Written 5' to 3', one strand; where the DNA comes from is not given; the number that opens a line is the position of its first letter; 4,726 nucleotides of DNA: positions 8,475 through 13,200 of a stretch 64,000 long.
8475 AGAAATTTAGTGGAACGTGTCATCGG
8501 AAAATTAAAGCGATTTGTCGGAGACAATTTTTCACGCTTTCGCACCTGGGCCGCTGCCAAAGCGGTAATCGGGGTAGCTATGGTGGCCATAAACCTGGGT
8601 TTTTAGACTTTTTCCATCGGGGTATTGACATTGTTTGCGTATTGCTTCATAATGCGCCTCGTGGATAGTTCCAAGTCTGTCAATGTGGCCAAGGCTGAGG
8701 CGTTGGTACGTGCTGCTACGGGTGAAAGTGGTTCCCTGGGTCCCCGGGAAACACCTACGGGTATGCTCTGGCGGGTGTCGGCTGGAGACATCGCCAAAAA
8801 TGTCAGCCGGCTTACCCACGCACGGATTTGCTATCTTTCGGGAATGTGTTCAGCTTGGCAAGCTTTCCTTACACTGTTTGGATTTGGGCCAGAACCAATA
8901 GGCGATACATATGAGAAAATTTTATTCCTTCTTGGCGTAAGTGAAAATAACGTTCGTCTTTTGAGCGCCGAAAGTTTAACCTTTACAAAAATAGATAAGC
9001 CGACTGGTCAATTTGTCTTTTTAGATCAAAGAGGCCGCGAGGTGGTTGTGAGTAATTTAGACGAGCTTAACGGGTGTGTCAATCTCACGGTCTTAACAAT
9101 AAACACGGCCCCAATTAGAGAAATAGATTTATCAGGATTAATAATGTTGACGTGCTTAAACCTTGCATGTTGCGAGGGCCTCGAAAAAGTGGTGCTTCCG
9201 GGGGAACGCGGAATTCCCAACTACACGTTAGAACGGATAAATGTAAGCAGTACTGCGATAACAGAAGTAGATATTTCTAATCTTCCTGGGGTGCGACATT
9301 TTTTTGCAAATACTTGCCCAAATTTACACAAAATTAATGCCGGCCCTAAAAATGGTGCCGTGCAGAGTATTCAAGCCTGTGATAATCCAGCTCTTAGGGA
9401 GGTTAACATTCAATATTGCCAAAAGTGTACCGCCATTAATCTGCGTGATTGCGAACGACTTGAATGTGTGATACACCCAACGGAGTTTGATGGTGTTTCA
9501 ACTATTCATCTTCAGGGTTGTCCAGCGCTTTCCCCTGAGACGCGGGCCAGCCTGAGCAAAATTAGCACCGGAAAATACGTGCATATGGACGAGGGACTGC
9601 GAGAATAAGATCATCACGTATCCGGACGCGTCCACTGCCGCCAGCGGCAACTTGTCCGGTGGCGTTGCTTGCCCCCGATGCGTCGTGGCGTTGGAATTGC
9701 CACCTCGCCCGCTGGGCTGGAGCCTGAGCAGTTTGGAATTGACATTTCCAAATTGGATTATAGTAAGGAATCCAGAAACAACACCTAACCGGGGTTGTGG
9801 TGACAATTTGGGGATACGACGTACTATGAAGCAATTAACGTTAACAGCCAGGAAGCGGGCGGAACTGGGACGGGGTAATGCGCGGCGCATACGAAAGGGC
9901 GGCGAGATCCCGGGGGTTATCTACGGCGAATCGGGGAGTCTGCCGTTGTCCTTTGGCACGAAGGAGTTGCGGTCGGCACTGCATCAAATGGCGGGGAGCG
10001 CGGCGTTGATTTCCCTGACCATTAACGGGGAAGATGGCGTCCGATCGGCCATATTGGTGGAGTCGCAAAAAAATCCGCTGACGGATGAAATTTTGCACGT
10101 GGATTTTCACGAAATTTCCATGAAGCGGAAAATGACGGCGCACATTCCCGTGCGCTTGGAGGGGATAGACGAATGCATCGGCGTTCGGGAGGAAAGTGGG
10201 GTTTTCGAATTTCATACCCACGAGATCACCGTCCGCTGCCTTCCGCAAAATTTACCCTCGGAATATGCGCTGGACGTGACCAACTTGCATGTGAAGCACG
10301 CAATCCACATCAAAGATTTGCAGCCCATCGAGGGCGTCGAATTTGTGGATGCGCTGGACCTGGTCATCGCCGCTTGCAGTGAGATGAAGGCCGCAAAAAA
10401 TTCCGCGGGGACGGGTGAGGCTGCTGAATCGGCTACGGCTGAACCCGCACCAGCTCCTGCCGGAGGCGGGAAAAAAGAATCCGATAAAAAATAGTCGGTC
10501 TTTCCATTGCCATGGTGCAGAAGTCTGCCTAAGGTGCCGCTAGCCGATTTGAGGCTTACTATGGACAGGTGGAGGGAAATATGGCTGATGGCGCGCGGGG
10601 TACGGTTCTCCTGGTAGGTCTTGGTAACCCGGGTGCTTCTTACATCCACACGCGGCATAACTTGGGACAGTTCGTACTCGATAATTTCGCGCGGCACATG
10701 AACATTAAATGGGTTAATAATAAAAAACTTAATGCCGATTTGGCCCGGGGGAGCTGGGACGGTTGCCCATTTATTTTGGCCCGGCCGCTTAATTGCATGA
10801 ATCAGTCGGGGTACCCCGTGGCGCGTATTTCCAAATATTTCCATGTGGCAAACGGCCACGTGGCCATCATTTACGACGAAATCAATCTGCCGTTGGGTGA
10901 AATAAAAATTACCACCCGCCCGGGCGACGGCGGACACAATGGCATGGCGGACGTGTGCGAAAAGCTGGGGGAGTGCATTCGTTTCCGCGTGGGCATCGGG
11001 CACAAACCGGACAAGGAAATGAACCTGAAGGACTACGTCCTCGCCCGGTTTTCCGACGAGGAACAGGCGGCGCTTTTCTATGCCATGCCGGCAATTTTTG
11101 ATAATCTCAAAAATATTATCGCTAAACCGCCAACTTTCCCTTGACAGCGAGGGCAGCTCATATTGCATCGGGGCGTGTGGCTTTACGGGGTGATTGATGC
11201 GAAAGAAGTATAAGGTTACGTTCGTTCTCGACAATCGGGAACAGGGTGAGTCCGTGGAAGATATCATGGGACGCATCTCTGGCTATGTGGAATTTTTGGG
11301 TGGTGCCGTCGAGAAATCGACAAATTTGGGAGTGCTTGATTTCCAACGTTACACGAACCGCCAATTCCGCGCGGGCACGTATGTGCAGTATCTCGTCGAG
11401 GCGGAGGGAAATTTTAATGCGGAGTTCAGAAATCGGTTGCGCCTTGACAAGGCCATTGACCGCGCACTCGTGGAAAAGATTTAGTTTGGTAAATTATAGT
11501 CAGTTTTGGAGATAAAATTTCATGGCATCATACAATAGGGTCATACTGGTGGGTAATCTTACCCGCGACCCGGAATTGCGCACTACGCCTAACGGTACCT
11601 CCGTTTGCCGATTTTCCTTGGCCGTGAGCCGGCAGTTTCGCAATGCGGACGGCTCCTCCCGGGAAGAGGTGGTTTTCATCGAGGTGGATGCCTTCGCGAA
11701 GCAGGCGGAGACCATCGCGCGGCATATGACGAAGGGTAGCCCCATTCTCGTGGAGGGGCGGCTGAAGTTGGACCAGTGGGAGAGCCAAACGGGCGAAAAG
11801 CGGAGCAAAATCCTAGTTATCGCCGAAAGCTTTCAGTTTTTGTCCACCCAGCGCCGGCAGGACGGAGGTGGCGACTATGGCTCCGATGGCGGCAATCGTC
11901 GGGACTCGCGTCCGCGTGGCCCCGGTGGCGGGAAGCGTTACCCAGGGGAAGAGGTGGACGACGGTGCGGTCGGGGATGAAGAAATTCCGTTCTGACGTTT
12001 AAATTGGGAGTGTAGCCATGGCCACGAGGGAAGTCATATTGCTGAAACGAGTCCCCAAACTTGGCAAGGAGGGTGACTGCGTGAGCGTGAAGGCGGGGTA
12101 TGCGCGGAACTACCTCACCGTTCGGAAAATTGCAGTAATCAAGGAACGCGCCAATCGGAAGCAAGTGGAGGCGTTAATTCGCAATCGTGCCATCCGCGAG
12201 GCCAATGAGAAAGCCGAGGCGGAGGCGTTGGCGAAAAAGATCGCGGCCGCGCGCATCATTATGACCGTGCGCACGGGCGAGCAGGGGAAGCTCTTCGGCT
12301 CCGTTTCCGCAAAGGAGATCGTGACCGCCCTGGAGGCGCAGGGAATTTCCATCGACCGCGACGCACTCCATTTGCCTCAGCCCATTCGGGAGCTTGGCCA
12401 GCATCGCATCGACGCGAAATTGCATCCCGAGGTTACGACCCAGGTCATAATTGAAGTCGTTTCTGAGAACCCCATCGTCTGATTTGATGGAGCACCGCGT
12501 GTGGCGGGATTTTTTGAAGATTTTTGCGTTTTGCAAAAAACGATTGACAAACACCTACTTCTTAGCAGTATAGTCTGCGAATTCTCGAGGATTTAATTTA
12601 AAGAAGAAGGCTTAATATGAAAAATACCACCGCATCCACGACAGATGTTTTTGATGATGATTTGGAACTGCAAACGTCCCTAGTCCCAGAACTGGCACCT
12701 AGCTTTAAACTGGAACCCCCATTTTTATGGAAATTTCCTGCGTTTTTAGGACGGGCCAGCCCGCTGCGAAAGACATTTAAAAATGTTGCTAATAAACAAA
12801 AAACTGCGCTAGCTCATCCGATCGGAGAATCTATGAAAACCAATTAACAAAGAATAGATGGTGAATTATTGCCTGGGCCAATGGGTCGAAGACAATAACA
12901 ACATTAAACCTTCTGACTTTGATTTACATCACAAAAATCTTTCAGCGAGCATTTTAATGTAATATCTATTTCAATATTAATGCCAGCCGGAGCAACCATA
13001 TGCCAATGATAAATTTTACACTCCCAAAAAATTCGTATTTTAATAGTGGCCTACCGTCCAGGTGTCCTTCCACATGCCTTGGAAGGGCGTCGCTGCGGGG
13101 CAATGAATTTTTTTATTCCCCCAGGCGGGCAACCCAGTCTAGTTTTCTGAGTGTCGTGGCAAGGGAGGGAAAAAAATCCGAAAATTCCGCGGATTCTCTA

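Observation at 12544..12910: Dispersed promoter-palindrome-SD-small-ORF cassette: copy 1 of at least four in 64 kb, no family I can name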

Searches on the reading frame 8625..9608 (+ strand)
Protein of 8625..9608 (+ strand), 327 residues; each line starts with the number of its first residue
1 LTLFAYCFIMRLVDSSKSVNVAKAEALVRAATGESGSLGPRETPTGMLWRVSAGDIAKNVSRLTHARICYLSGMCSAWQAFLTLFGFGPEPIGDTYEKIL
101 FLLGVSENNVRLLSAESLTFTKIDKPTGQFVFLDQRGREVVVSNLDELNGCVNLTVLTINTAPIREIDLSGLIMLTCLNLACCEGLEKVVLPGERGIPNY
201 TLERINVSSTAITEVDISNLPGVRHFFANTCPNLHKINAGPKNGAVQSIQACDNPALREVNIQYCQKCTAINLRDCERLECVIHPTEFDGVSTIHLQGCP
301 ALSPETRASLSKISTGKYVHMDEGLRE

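Call 104: search_protein_families(library=pfam, proteins=[window:8625-9608:+], max_evalue=0.00001)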
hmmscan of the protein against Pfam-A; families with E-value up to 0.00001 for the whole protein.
window:8625-9608:+ (327 aa): 1 family
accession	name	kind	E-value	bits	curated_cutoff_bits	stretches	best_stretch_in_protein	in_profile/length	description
PF12799.13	LRR_4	-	6.4e-06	26.7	27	0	143-169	14-42/44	Leucine Rich repeats (2 copies)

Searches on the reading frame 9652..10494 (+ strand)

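Call 104: search_protein_families(library=pfam, proteins=[window:9652-10494:+], max_evalue=0.00001)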
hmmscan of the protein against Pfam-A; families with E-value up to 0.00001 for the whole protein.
window:9652-10494:+ (280 aa): 2 families
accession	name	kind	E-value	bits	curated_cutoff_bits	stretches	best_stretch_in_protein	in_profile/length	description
PF14693.11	Ribosomal_TL5_C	-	2e-20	73.3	27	1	160-244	1-82/84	Ribosomal protein TL5, C-terminal domain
PF01386.24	Ribosomal_L25p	-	2.7e-20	73.1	23.6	1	64-152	1-82/82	Ribosomal L25p family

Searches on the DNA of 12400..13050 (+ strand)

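Call 9: search_rna_families(source=window, start=12400, end=13050, threshold=evalue, max_evalue=10)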
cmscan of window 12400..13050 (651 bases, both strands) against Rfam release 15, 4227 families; matches with E-value up to 10: 2.
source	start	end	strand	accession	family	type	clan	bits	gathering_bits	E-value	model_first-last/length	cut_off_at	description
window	12702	12805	-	RF03546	Flavivirus-5UTR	Cis-reg;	CL00129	16.3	80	1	1-156/156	no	Flavivirus 5' UTR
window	12842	12919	+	RF02216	ZNFX1-AS1_2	Gene; lncRNA;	-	14.3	45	0.61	1-93/93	no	ZNFX1 antisense RNA 1 conserved region 2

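Call 98: search_rna_families(sources=[L020, L021], threshold=evalue, max_evalue=0.1)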
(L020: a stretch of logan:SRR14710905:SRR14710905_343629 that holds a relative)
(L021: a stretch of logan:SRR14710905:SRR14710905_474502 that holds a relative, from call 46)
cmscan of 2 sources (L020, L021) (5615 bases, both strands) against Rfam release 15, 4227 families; matches with E-value up to 0.1: 0.
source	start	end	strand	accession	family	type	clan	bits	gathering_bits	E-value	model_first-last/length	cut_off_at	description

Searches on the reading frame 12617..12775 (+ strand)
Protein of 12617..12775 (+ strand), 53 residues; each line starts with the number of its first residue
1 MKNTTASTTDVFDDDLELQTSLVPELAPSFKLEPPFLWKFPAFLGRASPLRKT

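Call 37: search_protein_representatives(alignment_id=A4)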
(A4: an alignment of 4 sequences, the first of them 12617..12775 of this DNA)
Query: 4 sequences, 56 profile positions. Proteins with E-value up to 0.001 (for the whole library): 37; up to 1e-10: 19; up to 1e-30: 0. The best 37 are listed.
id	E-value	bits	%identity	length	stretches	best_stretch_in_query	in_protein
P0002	1.2e-22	95.8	-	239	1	1-56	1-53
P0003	4.3e-21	90.7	-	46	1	1-44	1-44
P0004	2.2e-18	82.1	-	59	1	1-55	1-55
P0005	2.8e-18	81.7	-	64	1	1-54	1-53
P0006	2.9e-18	81.7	-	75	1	1-56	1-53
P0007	4.4e-18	81.1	-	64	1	1-55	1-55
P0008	2.0e-17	79.0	-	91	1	1-55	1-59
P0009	2.5e-17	78.7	-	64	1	1-55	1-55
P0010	3.1e-17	78.4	-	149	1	1-56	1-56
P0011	7.2e-17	77.2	-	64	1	1-56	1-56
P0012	4.5e-15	71.5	-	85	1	1-52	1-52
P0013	5.0e-15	71.3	-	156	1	1-56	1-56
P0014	8.9e-15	70.5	-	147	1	1-55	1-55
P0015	2.9e-14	68.9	-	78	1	1-51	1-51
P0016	2.1e-13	66.1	-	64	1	1-55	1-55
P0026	1.2e-07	47.7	-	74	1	1-46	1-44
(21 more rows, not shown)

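Call 40: find_encoding_contigs(protein=P0002, flank=10000, max_places=5)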
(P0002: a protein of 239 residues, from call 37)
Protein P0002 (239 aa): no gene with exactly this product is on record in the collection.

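Call 43: find_encoding_contigs(protein=P0026, flank=10000, max_places=5)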
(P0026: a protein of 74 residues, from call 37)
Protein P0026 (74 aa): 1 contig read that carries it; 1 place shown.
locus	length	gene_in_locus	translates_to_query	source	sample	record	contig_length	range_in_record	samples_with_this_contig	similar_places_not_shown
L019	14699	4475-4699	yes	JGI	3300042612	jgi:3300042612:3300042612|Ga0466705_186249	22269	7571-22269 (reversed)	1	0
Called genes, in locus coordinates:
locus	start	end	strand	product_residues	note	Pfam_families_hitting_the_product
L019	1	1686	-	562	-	?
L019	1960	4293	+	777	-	PF00999:Na_H_Exchanger, PF02080:TrkA_C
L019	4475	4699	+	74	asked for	-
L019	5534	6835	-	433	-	PF01235:Na_Ala_symp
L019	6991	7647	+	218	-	PF09588:YqaJ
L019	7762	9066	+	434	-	PF04413:Glycos_transf_N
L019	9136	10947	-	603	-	-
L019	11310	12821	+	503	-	-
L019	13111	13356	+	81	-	-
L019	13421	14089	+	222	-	PF01386:Ribosomal_L25p, PF14693:Ribosomal_TL5_C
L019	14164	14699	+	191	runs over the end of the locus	PF01195:Pept_tRNA_hydro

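Call 46: find_encoding_contigs(protein=P0011, flank=10000, max_places=5)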
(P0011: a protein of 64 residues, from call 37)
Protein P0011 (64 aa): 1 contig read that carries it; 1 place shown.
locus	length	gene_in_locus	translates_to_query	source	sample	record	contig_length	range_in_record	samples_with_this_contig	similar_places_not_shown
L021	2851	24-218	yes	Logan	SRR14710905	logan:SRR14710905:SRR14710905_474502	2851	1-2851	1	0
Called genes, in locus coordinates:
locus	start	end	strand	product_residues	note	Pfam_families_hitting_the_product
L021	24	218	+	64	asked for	-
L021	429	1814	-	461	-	PF13579:Glyco_trans_4_4 (weak), PF00534:Glycos_transf_1, PF13692:Glyco_trans_1_4, PF13524:Glyco_trans_1_2 (weak)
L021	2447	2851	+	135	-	?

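Call 47: find_encoding_contigs(protein=P0016, flank=10000, max_places=5)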
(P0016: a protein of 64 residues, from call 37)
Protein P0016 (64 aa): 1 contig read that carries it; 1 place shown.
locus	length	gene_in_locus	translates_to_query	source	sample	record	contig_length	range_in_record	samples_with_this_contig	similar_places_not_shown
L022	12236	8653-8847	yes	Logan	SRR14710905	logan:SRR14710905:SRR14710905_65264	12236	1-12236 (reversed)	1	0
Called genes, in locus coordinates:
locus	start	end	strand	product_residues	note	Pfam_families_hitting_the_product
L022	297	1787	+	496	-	PF00493:MCM (faint), PF05362:Lon_C (weak), PF13541:ChlI, PF00158:Sigma54_activat (faint), PF01078:Mg_chelatase, PF07728:AAA_5 (faint), PF13335:Mg_chelatase_C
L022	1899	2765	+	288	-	PF17827:PrmC_N, PF06325:PrmA (weak), PF00891:Methyltransf_2 (weak), PF05175:MTS, PF08242:Methyltransf_12 (weak), PF13649:Methyltransf_25, PF13847:Methyltransf_31, PF01170:UPF0020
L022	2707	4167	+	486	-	PF00072:Response_reg, PF00158:Sigma54_activat, PF14532:Sigma54_activ_2, PF07728:AAA_5, PF25601:AAA_lid_14, PF02954:HTH_8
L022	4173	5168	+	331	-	PF00226:DnaJ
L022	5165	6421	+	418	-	-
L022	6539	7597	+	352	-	PF01791:DeoC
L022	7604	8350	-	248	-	PF01258:zf-dskA_traR (weak)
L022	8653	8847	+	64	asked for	-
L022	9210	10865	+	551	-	PF05697:Trigger_N, PF05698:Trigger_C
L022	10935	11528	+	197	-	PF00574:CLP_protease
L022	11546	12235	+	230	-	?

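Call 78: search_protein_families(library=pfam, proteins=[L022:5165-6421:+], max_evalue=0.01)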
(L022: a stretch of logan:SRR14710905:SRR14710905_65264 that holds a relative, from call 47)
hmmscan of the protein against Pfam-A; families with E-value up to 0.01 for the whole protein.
L022:5165-6421:+ (418 aa): 0 families
